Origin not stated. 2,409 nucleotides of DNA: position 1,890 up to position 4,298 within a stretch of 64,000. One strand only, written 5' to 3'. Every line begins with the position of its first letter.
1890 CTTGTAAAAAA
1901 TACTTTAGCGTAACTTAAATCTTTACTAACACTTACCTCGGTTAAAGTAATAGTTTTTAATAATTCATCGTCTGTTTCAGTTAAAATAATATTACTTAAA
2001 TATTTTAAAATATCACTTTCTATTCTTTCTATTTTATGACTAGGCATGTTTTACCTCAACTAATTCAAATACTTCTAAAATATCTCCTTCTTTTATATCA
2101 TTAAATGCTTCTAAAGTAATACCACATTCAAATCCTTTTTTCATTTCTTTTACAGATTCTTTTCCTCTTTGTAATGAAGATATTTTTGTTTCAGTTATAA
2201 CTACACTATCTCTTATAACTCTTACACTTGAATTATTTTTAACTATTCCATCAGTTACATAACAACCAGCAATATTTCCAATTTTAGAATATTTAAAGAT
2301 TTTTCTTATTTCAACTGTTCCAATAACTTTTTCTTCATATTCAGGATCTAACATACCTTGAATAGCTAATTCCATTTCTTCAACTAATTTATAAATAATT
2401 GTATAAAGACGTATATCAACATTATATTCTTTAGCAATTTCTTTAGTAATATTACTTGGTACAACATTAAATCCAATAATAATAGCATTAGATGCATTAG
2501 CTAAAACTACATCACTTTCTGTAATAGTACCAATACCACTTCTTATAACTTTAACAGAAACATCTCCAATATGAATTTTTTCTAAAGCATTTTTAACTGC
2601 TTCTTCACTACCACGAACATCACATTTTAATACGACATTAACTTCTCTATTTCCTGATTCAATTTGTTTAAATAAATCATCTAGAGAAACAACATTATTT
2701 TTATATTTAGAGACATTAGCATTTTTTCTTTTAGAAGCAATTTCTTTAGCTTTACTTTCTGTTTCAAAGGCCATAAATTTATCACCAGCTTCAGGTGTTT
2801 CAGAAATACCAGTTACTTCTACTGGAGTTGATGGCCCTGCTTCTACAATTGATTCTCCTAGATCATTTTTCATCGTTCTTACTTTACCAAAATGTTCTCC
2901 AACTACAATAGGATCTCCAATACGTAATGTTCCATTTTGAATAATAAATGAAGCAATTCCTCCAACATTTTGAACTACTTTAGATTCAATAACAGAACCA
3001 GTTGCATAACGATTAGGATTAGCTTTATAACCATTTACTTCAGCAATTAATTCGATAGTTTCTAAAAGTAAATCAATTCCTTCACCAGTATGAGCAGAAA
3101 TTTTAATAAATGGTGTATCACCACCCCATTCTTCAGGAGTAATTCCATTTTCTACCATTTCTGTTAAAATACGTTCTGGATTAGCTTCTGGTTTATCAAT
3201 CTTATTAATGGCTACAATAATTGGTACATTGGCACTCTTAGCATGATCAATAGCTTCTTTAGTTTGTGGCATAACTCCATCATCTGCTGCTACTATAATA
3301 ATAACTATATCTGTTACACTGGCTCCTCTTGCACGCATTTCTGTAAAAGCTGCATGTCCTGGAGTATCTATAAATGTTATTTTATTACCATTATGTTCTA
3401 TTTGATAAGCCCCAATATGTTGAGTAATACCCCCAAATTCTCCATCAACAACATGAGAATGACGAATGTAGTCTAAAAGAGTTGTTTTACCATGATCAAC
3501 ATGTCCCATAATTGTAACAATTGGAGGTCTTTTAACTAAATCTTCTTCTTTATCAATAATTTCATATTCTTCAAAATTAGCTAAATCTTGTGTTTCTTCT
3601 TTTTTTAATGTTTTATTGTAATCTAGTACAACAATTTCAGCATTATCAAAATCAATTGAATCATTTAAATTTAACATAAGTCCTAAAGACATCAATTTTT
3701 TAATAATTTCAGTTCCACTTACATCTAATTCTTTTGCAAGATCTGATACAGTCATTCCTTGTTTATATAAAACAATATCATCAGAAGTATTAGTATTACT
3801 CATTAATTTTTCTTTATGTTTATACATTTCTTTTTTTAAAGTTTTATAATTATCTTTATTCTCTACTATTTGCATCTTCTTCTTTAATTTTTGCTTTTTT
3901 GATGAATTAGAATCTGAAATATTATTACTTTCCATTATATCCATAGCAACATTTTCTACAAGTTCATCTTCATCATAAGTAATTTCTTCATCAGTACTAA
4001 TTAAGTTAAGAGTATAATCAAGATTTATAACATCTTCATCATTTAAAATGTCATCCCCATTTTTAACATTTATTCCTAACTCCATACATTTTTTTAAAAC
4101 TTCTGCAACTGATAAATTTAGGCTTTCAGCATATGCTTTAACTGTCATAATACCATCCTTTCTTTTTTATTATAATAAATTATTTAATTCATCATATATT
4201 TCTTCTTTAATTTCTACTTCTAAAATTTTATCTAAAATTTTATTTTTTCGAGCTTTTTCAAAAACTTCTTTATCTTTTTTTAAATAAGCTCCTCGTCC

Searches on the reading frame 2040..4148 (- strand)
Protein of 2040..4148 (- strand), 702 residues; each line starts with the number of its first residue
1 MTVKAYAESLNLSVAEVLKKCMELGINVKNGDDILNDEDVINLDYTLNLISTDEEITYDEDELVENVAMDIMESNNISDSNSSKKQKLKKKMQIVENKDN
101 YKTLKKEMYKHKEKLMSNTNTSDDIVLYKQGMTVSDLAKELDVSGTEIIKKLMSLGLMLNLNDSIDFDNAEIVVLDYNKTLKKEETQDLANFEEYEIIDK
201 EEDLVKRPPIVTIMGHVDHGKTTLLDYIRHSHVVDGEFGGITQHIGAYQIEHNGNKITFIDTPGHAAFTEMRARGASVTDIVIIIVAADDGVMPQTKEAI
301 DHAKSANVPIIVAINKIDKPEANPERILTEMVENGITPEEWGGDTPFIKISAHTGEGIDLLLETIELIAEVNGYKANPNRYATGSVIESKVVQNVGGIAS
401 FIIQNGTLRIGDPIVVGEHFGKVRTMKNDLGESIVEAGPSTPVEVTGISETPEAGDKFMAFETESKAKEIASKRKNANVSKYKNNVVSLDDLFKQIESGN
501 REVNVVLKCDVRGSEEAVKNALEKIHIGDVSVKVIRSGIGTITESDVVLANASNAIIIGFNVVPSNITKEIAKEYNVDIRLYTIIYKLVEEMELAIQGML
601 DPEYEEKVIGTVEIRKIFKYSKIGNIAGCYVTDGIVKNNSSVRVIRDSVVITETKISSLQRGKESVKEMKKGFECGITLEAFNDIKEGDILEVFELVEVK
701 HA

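Call 10: search_protein_families(library=pfam, proteins=[window:2040-4148:-], max_evalue=0.1)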
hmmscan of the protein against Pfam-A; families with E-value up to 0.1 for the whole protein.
window:2040-4148:- (702 aa): 12 families
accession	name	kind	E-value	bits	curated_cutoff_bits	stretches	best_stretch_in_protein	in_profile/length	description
PF00009.33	GTP_EFTU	-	3.5e-41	141.3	26.5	1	210-366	5-183/188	Elongation factor Tu GTP binding domain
PF11987.13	IF-2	-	4e-36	123.9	27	1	483-593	6-117/117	Translation-initiation factor 2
PF04760.21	IF2_N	-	6.2e-25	87.2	25.3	2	131-179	3-52/53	Translation initiation factor IF-2, N-terminal region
PF22042.2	EF-G_D2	-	5.6e-23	81.3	27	1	382-460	2-83/84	Elongation factor G domain 2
PF01926.29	MMR_HSR1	-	2e-11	44.5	21.9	1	211-316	2-113/113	50S ribosome-binding GTPase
PF03144.31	GTP_EFTU_D2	-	1.5e-10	41.7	30.3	1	624-691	1-72/73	Elongation factor Tu domain 2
PF02421.24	FeoB_N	-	2.1e-07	31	27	1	211-365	3-156/156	Ferrous iron transport protein B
PF00025.27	Arf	-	3.9e-06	26.9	22.3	1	212-362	18-167/174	ADP-ribosylation factor family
PF03308.22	MeaB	-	0.00042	19.8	23.1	1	235-371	104-237/273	Methylmalonyl Co-A mutase-associated GTPase MeaB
PF19610.4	DUF6115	-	0.00056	20.7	27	1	63-145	38-124/134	Family of unknown function (DUF6115)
PF12631.12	MnmE_helical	-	0.0034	18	40.1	1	100-371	63-136/211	MnmE helical domain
PF02796.21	HTH_7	-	0.007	16.9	23.8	0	127-144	17-34/45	Helix-turn-helix domain of resolvase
